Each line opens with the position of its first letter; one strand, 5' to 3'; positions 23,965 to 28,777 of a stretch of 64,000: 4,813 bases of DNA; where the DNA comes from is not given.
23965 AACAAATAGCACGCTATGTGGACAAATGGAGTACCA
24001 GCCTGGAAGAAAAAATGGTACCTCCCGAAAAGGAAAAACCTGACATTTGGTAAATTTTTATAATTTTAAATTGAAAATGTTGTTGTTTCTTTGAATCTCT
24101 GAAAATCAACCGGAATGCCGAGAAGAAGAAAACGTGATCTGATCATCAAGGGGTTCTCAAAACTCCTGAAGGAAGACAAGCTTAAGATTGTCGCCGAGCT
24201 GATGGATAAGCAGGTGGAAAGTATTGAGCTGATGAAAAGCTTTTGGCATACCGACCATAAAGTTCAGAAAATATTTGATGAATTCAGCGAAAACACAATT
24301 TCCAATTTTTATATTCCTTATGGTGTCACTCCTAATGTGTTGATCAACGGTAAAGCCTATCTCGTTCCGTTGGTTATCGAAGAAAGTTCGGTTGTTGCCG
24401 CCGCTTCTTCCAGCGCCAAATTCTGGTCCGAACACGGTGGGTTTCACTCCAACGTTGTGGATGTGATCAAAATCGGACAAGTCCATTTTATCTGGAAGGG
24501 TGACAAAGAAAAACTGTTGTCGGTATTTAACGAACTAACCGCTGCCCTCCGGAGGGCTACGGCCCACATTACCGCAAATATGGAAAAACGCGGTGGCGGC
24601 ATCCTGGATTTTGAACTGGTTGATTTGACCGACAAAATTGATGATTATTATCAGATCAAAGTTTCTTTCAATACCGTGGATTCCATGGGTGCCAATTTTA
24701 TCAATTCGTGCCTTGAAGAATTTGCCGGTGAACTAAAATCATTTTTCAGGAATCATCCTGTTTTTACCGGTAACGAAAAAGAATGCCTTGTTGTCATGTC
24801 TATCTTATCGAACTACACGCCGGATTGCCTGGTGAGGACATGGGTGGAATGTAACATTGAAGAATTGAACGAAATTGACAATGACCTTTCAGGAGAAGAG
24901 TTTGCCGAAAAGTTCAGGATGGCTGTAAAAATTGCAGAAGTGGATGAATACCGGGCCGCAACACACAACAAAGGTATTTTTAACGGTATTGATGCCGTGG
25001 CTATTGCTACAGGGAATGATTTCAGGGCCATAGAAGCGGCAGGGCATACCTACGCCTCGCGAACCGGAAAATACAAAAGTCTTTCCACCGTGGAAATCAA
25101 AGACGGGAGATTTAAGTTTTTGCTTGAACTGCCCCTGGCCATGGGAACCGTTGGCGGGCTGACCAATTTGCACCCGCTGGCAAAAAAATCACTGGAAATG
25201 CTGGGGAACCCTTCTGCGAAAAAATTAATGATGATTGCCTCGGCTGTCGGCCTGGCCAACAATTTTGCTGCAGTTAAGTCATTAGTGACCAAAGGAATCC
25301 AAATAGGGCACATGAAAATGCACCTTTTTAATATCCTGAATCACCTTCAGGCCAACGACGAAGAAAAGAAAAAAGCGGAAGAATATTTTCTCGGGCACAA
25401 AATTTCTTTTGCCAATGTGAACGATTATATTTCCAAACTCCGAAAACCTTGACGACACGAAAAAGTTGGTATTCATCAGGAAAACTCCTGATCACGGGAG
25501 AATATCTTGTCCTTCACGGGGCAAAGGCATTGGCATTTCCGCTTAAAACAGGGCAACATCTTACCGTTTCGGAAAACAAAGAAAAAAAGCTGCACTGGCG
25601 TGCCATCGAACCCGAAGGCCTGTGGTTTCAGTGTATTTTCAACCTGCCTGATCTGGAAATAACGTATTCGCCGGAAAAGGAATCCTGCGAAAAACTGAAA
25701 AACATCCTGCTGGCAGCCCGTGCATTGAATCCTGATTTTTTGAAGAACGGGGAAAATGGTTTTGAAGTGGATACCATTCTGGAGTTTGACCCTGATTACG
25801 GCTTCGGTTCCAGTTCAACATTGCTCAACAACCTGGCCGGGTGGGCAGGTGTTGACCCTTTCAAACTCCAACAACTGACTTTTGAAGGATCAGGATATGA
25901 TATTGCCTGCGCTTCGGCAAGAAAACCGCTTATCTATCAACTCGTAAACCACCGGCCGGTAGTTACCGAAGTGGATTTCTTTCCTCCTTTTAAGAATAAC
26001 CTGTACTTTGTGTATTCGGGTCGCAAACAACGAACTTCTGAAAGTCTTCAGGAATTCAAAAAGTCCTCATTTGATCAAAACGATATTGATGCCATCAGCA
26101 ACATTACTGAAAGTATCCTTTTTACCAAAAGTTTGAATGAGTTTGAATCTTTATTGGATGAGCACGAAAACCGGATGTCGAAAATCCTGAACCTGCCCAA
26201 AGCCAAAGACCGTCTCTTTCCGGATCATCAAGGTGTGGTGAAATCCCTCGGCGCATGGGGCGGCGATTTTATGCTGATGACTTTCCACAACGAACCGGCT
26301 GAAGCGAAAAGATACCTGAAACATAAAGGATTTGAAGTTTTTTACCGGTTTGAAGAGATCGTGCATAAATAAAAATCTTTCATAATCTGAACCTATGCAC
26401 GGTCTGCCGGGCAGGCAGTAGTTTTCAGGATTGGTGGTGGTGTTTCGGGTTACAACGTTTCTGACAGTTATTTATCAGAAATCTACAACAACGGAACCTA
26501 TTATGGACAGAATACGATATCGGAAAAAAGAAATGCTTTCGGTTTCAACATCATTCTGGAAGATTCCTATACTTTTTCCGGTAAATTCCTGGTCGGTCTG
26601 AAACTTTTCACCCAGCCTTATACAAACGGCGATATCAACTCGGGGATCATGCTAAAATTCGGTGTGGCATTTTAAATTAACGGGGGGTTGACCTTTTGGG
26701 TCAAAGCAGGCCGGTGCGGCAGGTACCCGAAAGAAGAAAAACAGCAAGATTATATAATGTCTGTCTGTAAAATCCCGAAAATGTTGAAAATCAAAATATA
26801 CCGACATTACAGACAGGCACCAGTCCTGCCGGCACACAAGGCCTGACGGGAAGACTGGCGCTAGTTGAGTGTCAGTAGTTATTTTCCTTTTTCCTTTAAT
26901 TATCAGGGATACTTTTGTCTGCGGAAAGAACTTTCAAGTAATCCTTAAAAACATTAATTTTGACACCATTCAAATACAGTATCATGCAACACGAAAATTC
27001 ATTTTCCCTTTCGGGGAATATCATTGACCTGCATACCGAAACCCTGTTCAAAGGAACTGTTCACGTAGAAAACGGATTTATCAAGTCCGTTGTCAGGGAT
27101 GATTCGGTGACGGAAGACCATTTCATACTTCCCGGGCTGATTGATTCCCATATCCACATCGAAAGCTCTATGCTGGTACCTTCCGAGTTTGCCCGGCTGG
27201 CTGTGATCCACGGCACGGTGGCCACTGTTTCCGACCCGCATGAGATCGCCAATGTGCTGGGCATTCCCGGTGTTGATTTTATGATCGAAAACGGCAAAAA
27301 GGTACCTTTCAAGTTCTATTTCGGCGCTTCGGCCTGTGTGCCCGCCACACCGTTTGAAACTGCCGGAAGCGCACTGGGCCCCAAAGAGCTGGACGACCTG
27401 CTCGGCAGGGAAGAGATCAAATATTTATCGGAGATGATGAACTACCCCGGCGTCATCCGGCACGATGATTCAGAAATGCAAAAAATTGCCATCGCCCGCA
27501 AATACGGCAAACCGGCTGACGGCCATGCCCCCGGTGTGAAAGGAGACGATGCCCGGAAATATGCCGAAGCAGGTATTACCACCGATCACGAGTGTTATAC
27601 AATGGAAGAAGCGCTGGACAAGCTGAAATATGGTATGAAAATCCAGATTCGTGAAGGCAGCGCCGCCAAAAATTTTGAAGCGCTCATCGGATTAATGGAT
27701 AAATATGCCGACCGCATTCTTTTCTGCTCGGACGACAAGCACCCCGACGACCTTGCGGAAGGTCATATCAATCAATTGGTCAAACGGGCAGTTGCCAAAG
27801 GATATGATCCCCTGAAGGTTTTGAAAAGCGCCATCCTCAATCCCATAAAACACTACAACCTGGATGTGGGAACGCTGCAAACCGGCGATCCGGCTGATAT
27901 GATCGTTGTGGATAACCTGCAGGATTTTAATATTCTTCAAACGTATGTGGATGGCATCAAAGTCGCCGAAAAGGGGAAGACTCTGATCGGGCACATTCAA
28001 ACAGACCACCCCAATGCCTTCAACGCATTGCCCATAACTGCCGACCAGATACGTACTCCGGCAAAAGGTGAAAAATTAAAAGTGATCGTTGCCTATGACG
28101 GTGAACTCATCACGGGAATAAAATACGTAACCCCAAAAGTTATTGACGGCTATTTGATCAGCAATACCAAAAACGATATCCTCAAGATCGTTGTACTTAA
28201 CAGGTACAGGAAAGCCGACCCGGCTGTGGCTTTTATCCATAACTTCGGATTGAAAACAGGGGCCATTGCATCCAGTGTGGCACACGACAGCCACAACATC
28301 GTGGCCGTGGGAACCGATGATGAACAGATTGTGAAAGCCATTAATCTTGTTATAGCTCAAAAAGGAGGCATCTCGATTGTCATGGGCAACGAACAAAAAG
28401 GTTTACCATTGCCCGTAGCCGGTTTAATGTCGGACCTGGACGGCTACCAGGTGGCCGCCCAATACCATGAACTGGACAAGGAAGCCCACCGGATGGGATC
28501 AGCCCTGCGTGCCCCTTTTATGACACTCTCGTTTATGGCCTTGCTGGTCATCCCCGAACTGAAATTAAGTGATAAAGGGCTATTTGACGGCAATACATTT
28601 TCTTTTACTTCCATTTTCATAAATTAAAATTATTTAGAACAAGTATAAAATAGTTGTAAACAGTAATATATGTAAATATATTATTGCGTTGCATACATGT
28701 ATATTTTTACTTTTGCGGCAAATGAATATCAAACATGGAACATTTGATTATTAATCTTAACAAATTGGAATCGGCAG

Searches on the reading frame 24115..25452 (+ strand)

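Call 16: search_protein_families(library=ncbifam, proteins=[window:24115-25452:+], max_evalue=0.00001)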
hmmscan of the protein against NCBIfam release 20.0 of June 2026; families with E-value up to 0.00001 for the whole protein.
window:24115-25452:+ (445 aa): 3 families
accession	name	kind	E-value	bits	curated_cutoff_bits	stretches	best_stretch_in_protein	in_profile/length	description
TIGR00532.1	HMG_CoA_R_NAD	equivalog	6.3e-79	266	259.95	1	11-403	24-394/395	hydroxymethylglutaryl-CoA reductase, degradative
TIGR00533.1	HMG_CoA_R_NADP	equivalog_domain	1.4e-10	40.7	441.8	1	24-393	31-391/402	hydroxymethylglutaryl-CoA reductase (NADPH)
TIGR00920.1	2A060605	subfamily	3.4e-08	32.1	778.35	1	24-117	491-584/887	hydroxymethylglutaryl-CoA reductase (NADPH)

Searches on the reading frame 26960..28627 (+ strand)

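Call 16: search_protein_families(library=ncbifam, proteins=[window:26960-28627:+], max_evalue=0.00001)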
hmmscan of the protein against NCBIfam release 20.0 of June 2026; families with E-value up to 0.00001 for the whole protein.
window:26960-28627:+ (555 aa): 4 families
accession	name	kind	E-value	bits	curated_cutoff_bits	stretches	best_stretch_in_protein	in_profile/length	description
TIGR01178.1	ade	equivalog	1.4e-179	598.1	472.5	1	19-551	7-551/552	adenine deaminase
NF007457.0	PRK10027.1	equivalog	1.6e-105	353.5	768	1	52-553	78-585/588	adenine deaminase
NF051886.1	XaaProDiPepCaul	equivalog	5.8e-06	25.6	500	0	271-326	325-384/398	Xaa-Pro dipeptidase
NF003271.0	PRK04250.1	equivalog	6.8e-06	25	405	0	24-92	11-88/407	dihydroorotase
